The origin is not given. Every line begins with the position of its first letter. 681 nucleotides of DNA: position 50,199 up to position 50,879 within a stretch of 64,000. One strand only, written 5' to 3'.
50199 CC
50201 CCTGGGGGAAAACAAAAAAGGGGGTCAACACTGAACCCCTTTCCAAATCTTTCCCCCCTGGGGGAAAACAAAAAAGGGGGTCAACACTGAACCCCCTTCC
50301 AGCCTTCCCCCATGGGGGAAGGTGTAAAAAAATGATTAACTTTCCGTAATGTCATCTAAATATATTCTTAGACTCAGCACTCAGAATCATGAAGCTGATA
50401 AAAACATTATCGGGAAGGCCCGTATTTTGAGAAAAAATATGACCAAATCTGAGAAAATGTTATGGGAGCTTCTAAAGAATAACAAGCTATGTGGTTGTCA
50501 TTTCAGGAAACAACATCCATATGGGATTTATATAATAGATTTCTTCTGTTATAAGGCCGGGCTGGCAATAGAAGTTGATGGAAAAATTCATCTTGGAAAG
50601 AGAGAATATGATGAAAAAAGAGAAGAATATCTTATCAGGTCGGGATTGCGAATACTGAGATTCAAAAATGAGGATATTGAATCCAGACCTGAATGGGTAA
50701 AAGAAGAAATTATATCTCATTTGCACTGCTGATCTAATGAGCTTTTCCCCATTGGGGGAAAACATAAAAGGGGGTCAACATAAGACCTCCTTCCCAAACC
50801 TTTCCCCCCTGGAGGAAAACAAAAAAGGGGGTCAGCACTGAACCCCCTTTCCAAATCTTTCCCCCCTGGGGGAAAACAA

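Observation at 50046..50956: DUF559 (Vsr-like) nuclease gene nested between two same-orientation arrays of a G5/C5 double-hairpin repeat: possible nuclease/repeat module analogous to REP/RAYT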

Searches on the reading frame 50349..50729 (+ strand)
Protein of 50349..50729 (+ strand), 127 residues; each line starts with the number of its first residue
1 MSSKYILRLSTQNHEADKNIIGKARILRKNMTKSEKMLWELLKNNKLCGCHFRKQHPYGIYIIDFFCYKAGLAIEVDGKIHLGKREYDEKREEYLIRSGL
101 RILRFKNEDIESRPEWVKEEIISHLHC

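Call 4: search_protein_families(library=pfam, proteins=[window:50349-50729:+], max_evalue=0.1)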
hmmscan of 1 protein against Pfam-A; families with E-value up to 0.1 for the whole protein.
window:50349-50729:+ (127 aa): 3 families
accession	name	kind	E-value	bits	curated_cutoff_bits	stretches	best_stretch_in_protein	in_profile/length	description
PF04480.18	DUF559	-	1.2e-32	112.4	20.6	1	22-125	5-108/109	Protein of unknown function (DUF559)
PF18741.7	MTES_1575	-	2.8e-06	27.7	38.2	1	48-125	12-96/96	REase_MTES_1575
PF23196.1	NOMO_6th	-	0.013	16.3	27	1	20-112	24-113/123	NOMO sixth transthyretin-like domain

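Call 5: search_protein_families(library=ncbifam, proteins=[window:50349-50729:+], max_evalue=0.1)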
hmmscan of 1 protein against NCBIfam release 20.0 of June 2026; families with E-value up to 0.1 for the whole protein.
window:50349-50729:+ (127 aa): 1 family
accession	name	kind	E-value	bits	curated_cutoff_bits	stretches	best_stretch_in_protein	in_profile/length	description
NF007294.0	PRK09767.1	equivalog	1.3e-21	76.9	218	1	20-125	5-110/117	DUF559 domain-containing protein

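Call 9: find_homologous_proteins(query=window:50349-50729:+)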
Query window:50349-50729:+ (127 aa): 21 proteins with E <= 0.001 among 23 candidates.
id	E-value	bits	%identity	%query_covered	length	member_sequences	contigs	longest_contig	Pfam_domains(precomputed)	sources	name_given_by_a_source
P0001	1.9e-80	285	100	100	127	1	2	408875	PF04480.19,PF18741.8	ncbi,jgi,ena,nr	ncbi:MAG TPA: endonuclease domain-containing protein [Bacteroidales bacterium]|nr:endonuclease domai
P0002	1.8e-50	188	70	98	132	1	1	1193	PF04480.19,PF18741.8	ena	-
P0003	2.6e-39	152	60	91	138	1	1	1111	PF04480.19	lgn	-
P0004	2.6e-38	149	59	91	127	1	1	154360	PF04480.19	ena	-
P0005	3.2e-37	145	60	85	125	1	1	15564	PF04480.19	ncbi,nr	ncbi:MAG: endonuclease domain-containing protein [Bacteroidia bacterium]|nr:endonuclease domain-cont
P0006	1.2e-36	144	62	88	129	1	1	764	PF04480.19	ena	-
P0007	1.4e-36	143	58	94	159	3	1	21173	PF04480.19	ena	-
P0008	1.4e-36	143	56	95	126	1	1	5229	PF04480.19,PF18741.8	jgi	jgi:very-short-patch-repair endonuclease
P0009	1.4e-36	143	59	90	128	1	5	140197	PF04480.19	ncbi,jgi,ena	jgi:very-short-patch-repair endonuclease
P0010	1.7e-36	143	59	91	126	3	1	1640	PF04480.19,PF18741.8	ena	-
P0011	4.3e-36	142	61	88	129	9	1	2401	PF04480.19,PF18741.8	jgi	-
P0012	5.7e-36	141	59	91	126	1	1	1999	PF04480.19,PF18741.8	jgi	jgi:5-methyltetrahydrofolate--homocysteine methyltransferase/ATP-dependent helicase HrpA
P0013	1.3e-35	140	58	88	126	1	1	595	PF04480.19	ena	-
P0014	1.9e-35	140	55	95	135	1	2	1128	PF04480.19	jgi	jgi:very-short-patch-repair endonuclease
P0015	1.6e-34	137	55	95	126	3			PF04480.19,PF18741.8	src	-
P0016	4.3e-33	132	50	95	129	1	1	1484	PF04480.19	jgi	jgi:very-short-patch-repair endonuclease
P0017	3.3e-31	126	53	88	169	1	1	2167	PF04480.19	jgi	-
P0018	6.7e-30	122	51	91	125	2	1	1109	PF04480.19,PF18741.8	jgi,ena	-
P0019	4.0e-22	97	50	81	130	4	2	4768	PF04480.19,PF18741.8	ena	-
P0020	5.3e-12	64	43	69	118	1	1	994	PF04480.19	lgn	-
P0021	1.2e-10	59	42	70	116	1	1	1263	PF04480.19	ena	-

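Call 10: find_encoding_contigs(protein=P0004, flank=3000, max_places=3)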
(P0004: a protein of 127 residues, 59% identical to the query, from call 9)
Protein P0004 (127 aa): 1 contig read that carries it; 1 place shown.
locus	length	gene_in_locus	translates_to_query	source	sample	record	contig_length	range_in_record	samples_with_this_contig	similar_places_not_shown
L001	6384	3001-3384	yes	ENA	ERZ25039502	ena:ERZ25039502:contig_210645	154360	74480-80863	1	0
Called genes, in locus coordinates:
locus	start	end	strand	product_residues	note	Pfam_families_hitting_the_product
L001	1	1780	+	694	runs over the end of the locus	PF07244:POTRA (faint)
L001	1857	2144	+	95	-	PF01103:Omp85 (weak)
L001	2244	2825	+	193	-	PF12836:HHH_3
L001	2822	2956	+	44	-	-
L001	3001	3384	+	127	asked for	PF04480:DUF559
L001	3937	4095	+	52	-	PF02899:Phage_int_SAM_1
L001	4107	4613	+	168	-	PF00589:Phage_integrase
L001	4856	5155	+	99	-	PF02482:Ribosomal_S30AE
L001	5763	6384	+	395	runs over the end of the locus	PF00009:GTP_EFTU, PF03144:GTP_EFTU_D2, PF03143:GTP_EFTU_D3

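Call 11: find_encoding_contigs(protein=P0009, flank=3000, max_places=5)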
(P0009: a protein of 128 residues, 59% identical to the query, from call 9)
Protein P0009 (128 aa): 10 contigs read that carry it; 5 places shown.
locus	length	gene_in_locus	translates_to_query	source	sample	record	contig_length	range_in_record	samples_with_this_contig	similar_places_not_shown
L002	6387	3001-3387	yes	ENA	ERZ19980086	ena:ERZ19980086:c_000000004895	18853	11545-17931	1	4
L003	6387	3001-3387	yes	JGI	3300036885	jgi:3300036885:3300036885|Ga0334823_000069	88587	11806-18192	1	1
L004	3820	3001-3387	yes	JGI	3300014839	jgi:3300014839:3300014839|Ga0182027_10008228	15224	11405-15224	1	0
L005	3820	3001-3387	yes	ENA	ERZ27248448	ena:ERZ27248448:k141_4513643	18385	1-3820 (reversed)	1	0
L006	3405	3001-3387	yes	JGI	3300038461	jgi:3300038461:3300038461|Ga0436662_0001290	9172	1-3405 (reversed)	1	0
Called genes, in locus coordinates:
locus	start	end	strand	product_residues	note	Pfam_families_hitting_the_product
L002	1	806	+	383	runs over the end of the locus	PF02350:Epimerase_2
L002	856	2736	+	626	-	PF13522:GATase_6, PF13537:GATase_7, PF00733:Asn_synthase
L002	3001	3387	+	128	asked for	PF04480:DUF559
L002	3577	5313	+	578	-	PF03721:UDPG_MGDP_dh_N, PF00984:UDPG_MGDP_dh, PF03720:UDPG_MGDP_dh_C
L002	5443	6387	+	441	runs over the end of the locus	PF00070:Pyr_redox (faint), PF01266:DAO, PF03486:HI0933_like (faint), PF07992:Pyr_redox_2 (faint), PF13450:NAD_binding_8, PF01593:Amino_oxidase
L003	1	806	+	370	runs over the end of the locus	PF02350:Epimerase_2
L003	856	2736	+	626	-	PF13522:GATase_6, PF13537:GATase_7, PF00733:Asn_synthase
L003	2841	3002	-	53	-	-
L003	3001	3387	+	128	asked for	PF04480:DUF559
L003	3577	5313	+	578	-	PF03721:UDPG_MGDP_dh_N, PF00984:UDPG_MGDP_dh, PF03720:UDPG_MGDP_dh_C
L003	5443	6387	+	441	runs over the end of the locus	PF00070:Pyr_redox (faint), PF01266:DAO, PF03486:HI0933_like (faint), PF07992:Pyr_redox_2 (faint), PF13450:NAD_binding_8, PF01593:Amino_oxidase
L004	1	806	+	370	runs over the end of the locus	PF02350:Epimerase_2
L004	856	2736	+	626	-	PF13522:GATase_6, PF13537:GATase_7, PF00733:Asn_synthase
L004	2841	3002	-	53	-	-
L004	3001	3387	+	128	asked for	PF04480:DUF559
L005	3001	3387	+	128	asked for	PF04480:DUF559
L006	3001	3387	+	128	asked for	PF04480:DUF559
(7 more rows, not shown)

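Call 12: find_encoding_contigs(protein=P0005, flank=3000, max_places=3)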
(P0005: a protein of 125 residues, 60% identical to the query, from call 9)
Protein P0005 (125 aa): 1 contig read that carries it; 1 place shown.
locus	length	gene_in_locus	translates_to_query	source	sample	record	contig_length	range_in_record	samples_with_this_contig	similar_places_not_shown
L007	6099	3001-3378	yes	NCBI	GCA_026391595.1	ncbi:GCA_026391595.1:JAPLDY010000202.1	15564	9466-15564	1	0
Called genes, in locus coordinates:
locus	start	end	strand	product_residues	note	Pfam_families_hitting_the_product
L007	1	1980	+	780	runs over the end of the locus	PF07244:POTRA (faint), PF01103:Omp85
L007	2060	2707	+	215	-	PF12836:HHH_3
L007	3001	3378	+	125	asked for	PF04480:DUF559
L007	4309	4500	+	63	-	PF01165:Ribosomal_S21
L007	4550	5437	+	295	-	PF02899:Phage_int_SAM_1, PF13495:Phage_int_SAM_4 (weak), PF00589:Phage_integrase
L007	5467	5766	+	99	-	PF02482:Ribosomal_S30AE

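Call 13: find_encoding_contigs(protein=P0007, flank=3000, max_places=3)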
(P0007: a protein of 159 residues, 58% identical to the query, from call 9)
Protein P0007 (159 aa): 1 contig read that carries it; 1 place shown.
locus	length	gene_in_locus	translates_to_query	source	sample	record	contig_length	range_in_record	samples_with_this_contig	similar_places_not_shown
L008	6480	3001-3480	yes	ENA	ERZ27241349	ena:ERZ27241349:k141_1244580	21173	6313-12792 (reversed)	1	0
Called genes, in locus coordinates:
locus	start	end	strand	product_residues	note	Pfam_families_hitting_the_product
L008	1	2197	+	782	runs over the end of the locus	PF08495:FIST, PF10442:FIST_C (weak), PF00724:Oxidored_FMN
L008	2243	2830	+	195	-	PF09719:C_GCAxxG_C_C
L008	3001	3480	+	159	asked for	PF04480:DUF559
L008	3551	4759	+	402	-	PF08495:FIST, PF10442:FIST_C (weak)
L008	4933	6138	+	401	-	PF08495:FIST, PF10442:FIST_C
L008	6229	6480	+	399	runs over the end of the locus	PF08495:FIST, PF10442:FIST_C (weak)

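Call 23: find_related_loci(query=window:50349-50729:+, collection=genome_contigs, flank=10000)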
Query window:50349-50729:+ (127 aa) in genome_contigs; peptide patterns used: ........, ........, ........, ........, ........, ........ (x = any residue, [..] = any of these).
67 stretches matched a pattern; 4 encode a relative of the query (tblastn E <= 1e-3); 4 distinct loci.
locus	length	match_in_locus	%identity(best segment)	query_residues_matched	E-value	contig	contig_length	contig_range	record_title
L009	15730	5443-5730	42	15-110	3e-21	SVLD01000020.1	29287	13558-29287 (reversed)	MAG: Oscillospiraceae bacterium isolate SIG478 NODE_7848_length_29287_cov_2.721091, whole genome shotgun sequence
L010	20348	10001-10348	37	6-121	5e-20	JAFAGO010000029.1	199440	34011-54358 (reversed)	MAG: Bacteroidetes bacterium isolate OH_SBlB_31 k127_1488964, whole genome shotgun sequence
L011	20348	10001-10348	36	6-121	7e-20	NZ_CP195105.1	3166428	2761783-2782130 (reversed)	Daejeonia sp. YH14 chromosome, complete genome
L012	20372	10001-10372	35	6-125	1e-16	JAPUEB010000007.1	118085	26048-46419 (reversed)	MAG: Chryseobacterium sp. isolate labscale reactor_MAG14 NODE_128_length_118085_cov_18.357875, whole genome shotgun sequ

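Call 63: find_related_loci(query=A3, collection=viral_contigs, flank=3000)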
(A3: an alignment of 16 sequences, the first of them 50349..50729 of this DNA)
Query A3 (127 aa) in viral_contigs; peptide patterns used: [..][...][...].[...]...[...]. (x = any residue, [..] = any of these).
600 stretches matched a pattern (row limit reached: there are more); 141 encode a relative of the query (tblastn E <= 1e-3); the best 80 are kept; 80 distinct loci.
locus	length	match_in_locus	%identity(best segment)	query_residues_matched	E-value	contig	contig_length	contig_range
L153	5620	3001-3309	46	24-126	3e-23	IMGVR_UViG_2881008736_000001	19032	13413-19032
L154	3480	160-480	39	16-122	4e-20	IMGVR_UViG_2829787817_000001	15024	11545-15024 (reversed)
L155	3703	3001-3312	40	24-127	5e-20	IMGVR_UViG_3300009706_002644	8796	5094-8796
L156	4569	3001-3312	39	24-125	1e-19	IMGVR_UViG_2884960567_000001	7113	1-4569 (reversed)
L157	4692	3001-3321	37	19-123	1e-19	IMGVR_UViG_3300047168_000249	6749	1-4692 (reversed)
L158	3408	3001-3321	41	15-121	8e-19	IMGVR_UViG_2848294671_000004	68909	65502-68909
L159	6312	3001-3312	38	23-124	4e-18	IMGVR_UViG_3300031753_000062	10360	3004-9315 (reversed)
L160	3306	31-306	38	23-117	4e-17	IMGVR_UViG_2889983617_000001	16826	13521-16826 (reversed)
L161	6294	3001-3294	33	24-122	6e-17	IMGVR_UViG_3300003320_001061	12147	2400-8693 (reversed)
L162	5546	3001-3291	43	24-121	9e-17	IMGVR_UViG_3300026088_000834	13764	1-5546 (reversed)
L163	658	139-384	43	24-105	6e-17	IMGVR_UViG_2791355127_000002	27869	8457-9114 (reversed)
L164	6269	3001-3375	36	1-121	5e-16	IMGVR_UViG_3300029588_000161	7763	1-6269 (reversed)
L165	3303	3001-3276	41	24-112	9e-16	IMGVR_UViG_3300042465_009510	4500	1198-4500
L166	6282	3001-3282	37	24-117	1e-15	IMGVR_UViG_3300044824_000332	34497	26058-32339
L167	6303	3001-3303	35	22-121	3e-15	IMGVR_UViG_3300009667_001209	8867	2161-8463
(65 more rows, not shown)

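Call 73: search_solved_structures(query=A3, max_evalue=0.01, show_alignments=2)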
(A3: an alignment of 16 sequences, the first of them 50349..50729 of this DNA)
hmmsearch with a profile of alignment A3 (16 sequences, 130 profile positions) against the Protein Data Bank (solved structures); distinct sequences matched with E-value up to 0.01: 2.
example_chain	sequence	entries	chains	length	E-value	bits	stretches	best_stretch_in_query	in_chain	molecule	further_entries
3hrl_A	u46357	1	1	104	9e-34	119.2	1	30-127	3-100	Endonuclease-Like Protein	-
3r3p_A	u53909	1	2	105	3.3e-05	26.8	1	56-128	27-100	Mobile intron protein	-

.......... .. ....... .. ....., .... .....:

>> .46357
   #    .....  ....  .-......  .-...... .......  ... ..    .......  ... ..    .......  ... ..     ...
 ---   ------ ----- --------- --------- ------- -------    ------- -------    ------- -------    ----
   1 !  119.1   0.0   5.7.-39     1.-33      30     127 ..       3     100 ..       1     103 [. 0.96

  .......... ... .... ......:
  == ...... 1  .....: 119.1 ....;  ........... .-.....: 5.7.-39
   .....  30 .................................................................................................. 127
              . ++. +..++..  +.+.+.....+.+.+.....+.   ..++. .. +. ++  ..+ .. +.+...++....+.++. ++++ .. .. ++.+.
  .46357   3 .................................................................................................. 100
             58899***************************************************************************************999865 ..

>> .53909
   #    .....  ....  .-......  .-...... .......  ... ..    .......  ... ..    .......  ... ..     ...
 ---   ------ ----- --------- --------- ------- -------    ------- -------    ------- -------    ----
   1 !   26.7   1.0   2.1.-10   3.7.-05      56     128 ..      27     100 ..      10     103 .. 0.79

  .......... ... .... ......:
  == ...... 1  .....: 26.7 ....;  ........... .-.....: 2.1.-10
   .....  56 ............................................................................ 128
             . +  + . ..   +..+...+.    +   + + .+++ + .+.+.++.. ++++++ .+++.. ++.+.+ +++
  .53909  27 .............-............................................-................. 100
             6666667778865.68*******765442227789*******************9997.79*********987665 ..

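Call 78: find_encoding_contigs(protein=P0002, flank=1500, max_places=2)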
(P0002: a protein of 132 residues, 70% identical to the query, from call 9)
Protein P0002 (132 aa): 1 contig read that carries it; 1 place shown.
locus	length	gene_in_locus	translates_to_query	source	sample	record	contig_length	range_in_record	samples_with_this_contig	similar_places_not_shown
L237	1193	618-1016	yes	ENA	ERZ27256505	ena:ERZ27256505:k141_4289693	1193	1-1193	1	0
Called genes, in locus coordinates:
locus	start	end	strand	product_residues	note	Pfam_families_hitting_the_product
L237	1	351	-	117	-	?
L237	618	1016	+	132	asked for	PF04480:DUF559, PF18741:MTES_1575 (weak)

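Call 79: find_encoding_contigs(protein=P0008, flank=1500, max_places=2)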
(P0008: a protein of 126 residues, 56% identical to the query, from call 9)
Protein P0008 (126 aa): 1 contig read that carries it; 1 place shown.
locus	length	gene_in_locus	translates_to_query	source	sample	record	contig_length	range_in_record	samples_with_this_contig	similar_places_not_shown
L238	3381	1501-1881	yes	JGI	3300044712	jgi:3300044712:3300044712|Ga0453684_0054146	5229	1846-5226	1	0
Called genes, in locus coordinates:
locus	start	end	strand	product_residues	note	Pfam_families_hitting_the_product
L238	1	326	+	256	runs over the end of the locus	PF01261:AP_endonuc_2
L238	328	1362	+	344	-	PF01408:GFO_IDH_MocA, PF03447:NAD_binding_3 (faint), PF02894:GFO_IDH_MocA_C, PF22725:GFO_IDH_MocA_C3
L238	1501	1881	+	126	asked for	PF04480:DUF559, PF18741:MTES_1575 (weak)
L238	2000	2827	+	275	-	PF03446:NAD_binding_2 (weak), PF07991:KARI_N (weak), PF16896:PGDH_C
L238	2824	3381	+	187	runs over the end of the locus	?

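Call 80: find_encoding_contigs(protein=P0019, flank=1500, max_places=2)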
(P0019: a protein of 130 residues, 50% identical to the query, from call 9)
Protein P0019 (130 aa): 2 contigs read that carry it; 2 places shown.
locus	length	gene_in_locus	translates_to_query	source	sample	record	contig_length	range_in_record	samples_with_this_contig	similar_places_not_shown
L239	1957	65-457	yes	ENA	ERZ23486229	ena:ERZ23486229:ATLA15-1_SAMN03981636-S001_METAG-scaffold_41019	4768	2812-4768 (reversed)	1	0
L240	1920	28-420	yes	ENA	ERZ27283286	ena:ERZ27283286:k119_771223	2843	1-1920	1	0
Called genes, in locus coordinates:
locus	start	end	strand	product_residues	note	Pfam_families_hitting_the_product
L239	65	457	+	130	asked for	PF04480:DUF559, PF18741:MTES_1575 (weak)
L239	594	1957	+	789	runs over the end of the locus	PF12704:MacB_PCD, PF02687:FtsX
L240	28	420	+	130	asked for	PF04480:DUF559, PF18741:MTES_1575 (weak)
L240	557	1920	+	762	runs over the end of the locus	?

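Call 81: find_encoding_contigs(protein=P0016, flank=1500, max_places=2)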
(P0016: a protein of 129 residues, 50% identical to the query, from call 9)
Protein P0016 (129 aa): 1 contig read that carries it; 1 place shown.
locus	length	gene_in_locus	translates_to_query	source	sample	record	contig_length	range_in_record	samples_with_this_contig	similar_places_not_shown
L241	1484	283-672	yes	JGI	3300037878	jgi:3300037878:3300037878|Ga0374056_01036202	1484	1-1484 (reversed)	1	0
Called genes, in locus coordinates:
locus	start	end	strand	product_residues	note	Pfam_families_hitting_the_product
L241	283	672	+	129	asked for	PF04480:DUF559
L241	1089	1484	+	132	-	?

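Call 90: search_protein_families(library=padloc, proteins=[window:50349-50729:+], max_evalue=0.01)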
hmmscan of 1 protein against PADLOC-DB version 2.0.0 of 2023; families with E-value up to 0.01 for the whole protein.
window:50349-50729:+ (127 aa): 1 family
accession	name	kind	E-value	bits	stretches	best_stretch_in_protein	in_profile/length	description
PDLC02868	DpdF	-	0.00013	17.8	1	63-116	84-139/1078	DpdF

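Call 91: search_protein_families(library=phrogs, proteins=[window:50349-50729:+], max_evalue=0.01)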
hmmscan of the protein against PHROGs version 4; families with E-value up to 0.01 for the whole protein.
window:50349-50729:+ (127 aa): 3 families
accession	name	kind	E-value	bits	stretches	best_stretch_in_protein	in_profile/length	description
phrog_559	-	DNA, RNA and nucleotide metabolism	0.00015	21.7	1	29-125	303-415/607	HNH endonuclease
phrog_503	-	unknown function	0.00057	20.6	1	11-118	11-127/144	-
phrog_33220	-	unknown function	0.0013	17.1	1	63-114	534-585/1558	-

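Call 98: predict_structure(alignment_id=A4)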
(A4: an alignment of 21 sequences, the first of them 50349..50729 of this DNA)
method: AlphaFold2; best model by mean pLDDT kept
length: 127 residues; sequences in the alignment: 21
mean_pLDDT: 84.2   pTM: 0.77
mean pLDDT of the five models: 84.2, 83.6, 83.3, 82.6, 82.3
residues with pLDDT >= 90: 71; 70-90: 33; 50-70: 20; < 50: 3
segments of 3 or more residues with pLDDT < 50: none
pLDDT, mean of each block of 10 residues (from residue 1): 53 84 93 93 78 92 92 81 71 90 92 92 82
secondary structure, 60 per line:
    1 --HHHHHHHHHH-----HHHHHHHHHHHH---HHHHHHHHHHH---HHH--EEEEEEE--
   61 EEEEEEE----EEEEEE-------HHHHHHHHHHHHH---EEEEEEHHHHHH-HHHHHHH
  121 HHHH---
elements in order: H3-12 H18-29 H33-43 E52-58 E61-67 E72-77 H85-97 E101-106 H107-112 H114-124
